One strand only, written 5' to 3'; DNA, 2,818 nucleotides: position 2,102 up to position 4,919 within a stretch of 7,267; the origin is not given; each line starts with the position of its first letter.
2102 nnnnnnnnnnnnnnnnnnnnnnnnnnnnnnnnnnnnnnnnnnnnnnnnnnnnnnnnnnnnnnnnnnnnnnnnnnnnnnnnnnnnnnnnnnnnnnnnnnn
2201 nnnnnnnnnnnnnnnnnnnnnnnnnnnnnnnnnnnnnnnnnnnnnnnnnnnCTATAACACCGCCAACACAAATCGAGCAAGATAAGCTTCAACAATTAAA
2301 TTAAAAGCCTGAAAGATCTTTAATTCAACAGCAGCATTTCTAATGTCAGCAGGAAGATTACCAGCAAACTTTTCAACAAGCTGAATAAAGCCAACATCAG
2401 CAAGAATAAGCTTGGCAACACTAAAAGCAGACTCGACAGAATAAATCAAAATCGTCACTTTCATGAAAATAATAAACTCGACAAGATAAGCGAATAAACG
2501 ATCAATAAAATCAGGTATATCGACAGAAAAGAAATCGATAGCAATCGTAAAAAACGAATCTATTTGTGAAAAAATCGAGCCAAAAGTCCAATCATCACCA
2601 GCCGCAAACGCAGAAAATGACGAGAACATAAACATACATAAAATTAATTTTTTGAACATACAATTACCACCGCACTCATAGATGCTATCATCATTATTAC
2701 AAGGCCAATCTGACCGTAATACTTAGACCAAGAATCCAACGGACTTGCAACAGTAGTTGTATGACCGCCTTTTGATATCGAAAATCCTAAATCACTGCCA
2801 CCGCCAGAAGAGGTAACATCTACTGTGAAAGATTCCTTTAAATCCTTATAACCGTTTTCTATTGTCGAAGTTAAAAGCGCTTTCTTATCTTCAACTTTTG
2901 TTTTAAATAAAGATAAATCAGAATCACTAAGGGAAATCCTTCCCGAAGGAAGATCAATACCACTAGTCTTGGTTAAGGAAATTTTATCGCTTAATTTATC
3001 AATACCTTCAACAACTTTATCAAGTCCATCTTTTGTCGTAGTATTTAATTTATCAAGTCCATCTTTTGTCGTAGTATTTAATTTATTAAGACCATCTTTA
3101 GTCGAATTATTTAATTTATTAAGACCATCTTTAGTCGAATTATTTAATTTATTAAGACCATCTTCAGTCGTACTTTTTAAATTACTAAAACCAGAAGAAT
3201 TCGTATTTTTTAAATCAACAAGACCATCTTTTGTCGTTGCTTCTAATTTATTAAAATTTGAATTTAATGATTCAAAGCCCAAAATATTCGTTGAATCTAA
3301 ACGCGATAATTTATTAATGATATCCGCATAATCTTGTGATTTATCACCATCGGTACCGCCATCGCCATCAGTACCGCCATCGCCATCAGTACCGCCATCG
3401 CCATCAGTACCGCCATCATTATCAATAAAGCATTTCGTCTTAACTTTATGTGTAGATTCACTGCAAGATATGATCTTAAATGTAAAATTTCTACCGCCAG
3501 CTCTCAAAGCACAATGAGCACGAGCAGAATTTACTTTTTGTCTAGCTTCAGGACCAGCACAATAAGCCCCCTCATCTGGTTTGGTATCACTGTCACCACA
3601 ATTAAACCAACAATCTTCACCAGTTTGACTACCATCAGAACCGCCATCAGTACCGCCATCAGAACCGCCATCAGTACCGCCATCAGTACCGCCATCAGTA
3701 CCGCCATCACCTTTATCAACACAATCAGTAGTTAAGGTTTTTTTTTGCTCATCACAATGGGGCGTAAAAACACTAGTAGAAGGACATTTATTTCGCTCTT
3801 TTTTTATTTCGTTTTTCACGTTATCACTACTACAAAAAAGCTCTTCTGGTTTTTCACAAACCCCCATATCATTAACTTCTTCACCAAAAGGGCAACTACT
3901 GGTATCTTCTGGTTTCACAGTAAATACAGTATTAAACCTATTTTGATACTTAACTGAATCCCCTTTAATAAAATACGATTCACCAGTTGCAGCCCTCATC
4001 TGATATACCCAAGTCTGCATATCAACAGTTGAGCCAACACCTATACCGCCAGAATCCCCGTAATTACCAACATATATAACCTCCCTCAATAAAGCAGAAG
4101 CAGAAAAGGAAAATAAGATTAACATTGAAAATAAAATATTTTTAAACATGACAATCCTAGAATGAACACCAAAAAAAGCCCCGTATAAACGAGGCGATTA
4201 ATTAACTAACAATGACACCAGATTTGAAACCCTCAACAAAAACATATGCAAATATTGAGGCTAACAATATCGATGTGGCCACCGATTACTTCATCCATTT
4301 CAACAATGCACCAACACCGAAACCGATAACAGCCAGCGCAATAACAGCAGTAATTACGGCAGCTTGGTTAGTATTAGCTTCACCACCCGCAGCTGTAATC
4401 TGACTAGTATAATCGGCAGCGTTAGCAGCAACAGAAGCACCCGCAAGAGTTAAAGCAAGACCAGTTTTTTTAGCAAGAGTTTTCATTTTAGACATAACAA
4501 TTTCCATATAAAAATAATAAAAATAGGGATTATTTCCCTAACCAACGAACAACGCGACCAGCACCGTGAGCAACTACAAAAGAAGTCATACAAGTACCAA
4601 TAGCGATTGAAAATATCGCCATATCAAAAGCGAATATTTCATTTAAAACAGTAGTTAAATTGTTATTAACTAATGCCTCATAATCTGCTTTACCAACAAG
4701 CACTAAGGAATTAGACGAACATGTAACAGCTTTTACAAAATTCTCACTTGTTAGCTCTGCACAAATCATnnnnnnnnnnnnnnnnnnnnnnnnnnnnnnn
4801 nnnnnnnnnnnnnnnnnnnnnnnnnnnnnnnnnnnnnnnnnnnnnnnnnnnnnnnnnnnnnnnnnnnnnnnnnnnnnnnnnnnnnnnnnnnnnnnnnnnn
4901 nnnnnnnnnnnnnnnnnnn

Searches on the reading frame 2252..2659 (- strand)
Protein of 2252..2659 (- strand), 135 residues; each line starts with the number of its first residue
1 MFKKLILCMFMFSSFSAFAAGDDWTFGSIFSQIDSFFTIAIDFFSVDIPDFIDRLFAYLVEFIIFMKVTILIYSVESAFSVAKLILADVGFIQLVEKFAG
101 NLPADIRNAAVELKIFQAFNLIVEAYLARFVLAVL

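Call 5: search_protein_families(library=pfam, proteins=[window:2252-2659:-], max_evalue=1)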
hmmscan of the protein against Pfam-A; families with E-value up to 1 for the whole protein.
window:2252-2659:- (135 aa): 3 families
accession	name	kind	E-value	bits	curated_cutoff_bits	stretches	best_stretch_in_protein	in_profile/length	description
PF10734.14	DUF2523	-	0.00087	20.2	22.1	1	89-132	37-78/80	Protein of unknown function (DUF2523)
PF04826.19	Arm_2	-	0.083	12.8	20.4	1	67-111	23-67/221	Armadillo-like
PF06227.17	Poxv_Bcl-2-like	-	0.09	13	23.6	1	14-75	46-112/156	Poxvirus Bcl-2-like proteins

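Call 47: search_protein_families(library=phrogs, proteins=[window:2252-2659:-], max_evalue=0.1)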
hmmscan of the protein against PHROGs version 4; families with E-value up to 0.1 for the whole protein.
window:2252-2659:- (135 aa): 3 families
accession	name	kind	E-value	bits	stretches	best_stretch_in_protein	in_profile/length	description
phrog_306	-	head and packaging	1.1e-21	78.7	1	26-134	4-112/115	minor head protein Ace-like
phrog_1242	-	head and packaging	0.0044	18.1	1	91-134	42-85/97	minor head protein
phrog_974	-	head and packaging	0.072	15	0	50-134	18-101/107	minor head protein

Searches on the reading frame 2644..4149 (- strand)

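Call 5: search_protein_families(library=pfam, proteins=[window:2644-4149:-], max_evalue=1)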
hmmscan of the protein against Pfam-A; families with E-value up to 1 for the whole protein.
window:2644-4149:- (501 aa): 3 families
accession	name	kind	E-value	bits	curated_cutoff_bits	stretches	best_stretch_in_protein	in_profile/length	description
PF22807.2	TrAA12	-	0.0049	15.7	30.9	1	243-273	400-430/463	TrAA12-like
PF04048.20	Sec8_N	-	0.059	13.7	26.8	1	272-388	19-131/142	Exocyst complex component Sec8 N-terminal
PF10241.14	KxDL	-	0.19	12.5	27.2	1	332-391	22-79/86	Uncharacterized conserved protein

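Call 47: search_protein_families(library=phrogs, proteins=[window:2644-4149:-], max_evalue=0.1)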
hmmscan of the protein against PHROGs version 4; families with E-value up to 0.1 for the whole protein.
window:2644-4149:- (501 aa): 6 families
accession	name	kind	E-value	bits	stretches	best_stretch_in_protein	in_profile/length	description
phrog_167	-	tail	5.3e-05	22.1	1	297-395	917-1015/1555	tail length tape measure protein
phrog_4070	-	tail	0.00031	19.9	1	292-392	296-403/989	tail length tape measure protein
phrog_17020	-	unknown function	0.002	18.4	1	295-387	156-249/353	-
phrog_29292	-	unknown function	0.005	16.1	1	322-377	474-529/880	-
phrog_10432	-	unknown function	0.015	15.7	1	146-178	180-213/356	-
phrog_27899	-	unknown function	0.025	15.5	1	330-377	52-99/109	-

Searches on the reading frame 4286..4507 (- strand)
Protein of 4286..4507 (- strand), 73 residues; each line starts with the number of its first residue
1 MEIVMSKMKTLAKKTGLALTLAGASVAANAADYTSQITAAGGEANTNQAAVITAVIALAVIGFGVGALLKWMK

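Call 5: search_protein_families(library=pfam, proteins=[window:4286-4507:-], max_evalue=1)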
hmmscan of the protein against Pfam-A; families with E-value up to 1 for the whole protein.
window:4286-4507:- (73 aa): 0 families

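Call 47: search_protein_families(library=phrogs, proteins=[window:4286-4507:-], max_evalue=0.1)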
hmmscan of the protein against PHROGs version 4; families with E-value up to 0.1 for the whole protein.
window:4286-4507:- (73 aa): 4 families
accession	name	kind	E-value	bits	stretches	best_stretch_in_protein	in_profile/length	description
phrog_1859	-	head and packaging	2.3e-12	48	1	6-73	6-75/76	major head protein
phrog_1646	-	head and packaging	0.0015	19.8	1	3-70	3-71/81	major coat protein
phrog_7106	-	head and packaging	0.0044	18.3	1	5-63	1-67/72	major head protein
phrog_2145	-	head and packaging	0.087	14.1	1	15-63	20-75/83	major head protein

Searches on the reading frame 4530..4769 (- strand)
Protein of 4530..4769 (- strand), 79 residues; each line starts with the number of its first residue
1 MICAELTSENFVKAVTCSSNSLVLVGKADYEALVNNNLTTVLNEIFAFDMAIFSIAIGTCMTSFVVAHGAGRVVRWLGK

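Call 5: search_protein_families(library=pfam, proteins=[window:4530-4769:-], max_evalue=1)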
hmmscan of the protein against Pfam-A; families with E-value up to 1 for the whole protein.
window:4530-4769:- (79 aa): 1 family
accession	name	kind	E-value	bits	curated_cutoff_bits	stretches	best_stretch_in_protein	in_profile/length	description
PF20120.5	DUF6510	-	0.05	13.9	26.4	1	36-68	8-40/86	Family of unknown function (DUF6510)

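Call 47: search_protein_families(library=phrogs, proteins=[window:4530-4769:-], max_evalue=0.1)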
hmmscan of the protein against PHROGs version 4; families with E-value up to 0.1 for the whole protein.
window:4530-4769:- (79 aa): 2 families
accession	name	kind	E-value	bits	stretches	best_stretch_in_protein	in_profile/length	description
phrog_969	-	unknown function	9.9e-12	46.1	1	1-79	2-78/79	-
phrog_21837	-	unknown function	0.092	14.1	0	10-43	9-44/65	-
